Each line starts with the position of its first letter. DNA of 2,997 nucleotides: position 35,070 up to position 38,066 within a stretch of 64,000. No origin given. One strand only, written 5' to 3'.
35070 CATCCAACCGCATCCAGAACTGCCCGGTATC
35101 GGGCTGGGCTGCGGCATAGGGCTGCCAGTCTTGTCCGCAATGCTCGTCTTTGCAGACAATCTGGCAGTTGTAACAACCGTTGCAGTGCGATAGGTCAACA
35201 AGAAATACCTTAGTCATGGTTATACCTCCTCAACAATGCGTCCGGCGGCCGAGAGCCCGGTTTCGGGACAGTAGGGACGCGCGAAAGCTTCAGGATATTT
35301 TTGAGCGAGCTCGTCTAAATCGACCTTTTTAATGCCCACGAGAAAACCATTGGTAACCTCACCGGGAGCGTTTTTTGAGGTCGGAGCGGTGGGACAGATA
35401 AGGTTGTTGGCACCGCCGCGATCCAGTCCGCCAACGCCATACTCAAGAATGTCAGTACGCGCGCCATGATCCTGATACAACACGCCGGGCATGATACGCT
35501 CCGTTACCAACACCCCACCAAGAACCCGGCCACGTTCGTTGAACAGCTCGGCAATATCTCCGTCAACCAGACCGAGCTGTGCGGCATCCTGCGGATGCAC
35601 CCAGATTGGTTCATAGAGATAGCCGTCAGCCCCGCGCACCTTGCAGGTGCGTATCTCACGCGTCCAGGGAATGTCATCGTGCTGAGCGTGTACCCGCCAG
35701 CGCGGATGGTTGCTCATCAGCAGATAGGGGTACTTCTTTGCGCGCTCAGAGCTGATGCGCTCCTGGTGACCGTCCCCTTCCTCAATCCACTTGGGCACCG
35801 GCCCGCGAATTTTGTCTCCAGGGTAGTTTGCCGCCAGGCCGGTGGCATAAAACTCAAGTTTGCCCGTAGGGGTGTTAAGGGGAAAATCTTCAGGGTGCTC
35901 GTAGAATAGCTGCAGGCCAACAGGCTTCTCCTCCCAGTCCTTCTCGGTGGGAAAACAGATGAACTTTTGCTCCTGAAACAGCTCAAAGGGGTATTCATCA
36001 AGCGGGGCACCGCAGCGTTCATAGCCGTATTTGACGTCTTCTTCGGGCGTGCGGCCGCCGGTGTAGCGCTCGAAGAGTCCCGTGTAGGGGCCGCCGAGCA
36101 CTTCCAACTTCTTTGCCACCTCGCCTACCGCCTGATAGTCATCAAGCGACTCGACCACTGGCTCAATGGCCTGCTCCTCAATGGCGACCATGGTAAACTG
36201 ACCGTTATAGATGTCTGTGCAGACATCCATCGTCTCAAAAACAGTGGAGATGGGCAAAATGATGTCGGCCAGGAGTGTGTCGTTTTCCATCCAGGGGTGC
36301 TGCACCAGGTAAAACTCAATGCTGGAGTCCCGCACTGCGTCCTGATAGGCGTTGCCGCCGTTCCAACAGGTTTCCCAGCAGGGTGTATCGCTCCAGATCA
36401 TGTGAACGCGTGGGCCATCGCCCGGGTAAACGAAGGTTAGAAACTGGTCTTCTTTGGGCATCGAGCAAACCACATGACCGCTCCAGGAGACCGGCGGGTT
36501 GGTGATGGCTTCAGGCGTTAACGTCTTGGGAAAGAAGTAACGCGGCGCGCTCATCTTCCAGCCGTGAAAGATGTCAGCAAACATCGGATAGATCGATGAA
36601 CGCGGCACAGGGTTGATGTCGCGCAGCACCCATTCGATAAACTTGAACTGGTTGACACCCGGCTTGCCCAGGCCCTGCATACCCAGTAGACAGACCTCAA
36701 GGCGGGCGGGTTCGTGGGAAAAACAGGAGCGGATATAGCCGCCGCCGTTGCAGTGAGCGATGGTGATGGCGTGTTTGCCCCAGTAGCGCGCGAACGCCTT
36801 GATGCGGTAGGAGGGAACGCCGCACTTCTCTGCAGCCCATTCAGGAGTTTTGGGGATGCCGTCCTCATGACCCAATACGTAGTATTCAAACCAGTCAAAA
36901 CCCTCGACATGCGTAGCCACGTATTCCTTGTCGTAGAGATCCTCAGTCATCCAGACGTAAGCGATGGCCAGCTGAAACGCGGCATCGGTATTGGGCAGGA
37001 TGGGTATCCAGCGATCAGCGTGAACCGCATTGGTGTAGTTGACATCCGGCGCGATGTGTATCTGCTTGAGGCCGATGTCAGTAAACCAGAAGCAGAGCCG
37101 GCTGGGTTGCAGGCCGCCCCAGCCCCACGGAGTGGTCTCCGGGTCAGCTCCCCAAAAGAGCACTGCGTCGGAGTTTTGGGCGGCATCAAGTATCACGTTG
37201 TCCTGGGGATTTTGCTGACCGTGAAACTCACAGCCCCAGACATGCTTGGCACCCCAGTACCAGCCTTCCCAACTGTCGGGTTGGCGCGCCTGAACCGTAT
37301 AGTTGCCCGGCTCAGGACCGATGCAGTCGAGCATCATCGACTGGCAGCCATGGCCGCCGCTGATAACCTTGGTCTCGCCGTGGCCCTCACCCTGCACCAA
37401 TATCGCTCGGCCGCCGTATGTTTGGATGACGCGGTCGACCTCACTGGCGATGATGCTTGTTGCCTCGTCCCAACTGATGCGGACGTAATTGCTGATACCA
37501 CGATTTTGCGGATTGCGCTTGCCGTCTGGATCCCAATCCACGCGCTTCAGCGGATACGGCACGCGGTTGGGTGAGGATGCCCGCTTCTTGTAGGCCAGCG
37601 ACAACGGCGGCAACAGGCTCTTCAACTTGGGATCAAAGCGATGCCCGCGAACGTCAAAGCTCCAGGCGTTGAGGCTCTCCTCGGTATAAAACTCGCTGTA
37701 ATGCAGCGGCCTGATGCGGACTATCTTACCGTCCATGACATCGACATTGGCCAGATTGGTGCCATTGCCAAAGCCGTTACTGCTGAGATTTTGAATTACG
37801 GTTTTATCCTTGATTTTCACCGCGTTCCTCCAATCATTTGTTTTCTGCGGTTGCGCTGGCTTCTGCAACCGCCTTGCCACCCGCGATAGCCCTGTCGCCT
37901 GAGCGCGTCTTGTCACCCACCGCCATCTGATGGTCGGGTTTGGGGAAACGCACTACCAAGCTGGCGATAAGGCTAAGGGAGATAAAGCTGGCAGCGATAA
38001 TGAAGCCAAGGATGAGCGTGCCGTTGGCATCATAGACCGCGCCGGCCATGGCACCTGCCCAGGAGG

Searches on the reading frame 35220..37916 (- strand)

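Call 66: search_protein_families(library=pfam, max_evalue=0.00001, proteins=[window:35220-37916:-])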
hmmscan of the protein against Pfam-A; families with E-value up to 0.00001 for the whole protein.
window:35220-37916:- (898 aa): 3 families
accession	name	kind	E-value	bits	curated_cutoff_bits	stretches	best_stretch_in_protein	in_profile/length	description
PF00384.28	Molybdopterin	-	1.3e-17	64.3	24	1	118-382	1-183/353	Molybdopterin oxidoreductase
PF01568.27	Molydop_binding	-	4.6e-17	62.5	26.8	1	732-849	2-103/110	Molydopterin dinucleotide binding domain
PF21423.2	AhtL-like_1st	-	4.2e-06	26.7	27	0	58-110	5-53/55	Pyrogallol hydroxytransferase large subunit-like, domain 1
